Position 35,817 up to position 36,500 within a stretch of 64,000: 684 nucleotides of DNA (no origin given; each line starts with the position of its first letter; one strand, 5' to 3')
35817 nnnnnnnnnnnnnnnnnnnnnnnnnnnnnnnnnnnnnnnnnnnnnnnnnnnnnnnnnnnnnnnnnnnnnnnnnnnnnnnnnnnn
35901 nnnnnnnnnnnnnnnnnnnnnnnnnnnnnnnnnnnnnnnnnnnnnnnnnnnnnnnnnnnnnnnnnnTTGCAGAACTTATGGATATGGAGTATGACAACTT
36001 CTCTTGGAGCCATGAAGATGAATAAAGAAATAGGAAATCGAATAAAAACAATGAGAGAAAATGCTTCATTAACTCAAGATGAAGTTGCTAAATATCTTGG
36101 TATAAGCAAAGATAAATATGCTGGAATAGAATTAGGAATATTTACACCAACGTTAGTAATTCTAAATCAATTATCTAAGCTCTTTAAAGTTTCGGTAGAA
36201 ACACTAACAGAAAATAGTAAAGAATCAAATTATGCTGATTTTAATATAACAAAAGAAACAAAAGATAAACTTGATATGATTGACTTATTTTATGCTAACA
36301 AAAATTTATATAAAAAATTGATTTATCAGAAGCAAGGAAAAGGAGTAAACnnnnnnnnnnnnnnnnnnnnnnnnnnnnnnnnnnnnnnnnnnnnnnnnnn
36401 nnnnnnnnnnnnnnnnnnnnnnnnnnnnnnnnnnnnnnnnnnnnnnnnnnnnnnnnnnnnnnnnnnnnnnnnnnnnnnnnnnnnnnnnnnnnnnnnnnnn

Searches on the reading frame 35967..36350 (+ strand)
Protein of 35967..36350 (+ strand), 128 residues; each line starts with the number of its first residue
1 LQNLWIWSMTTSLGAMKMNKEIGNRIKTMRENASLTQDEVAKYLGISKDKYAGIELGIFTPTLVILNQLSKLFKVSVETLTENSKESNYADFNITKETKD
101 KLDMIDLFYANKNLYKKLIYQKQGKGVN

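Call 50: search_protein_families(library=pfam, proteins=[window:35967-36350:+], max_evalue=0.01)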
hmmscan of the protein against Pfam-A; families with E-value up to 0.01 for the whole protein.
window:35967-36350:+ (128 aa): 4 families
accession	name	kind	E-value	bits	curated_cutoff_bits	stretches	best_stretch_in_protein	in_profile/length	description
PF12844.13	HTH_19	-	3.3e-11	43.4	30.2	1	23-79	1-57/64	Helix-turn-helix domain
PF01381.28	HTH_3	-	2.3e-09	37.6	23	1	26-79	1-54/55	Helix-turn-helix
PF13560.12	HTH_31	-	9.5e-08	32.7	27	1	21-79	1-60/64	Helix-turn-helix domain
PF12728.13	HTH_17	-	0.0095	16.6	27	0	35-49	2-16/51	Helix-turn-helix domain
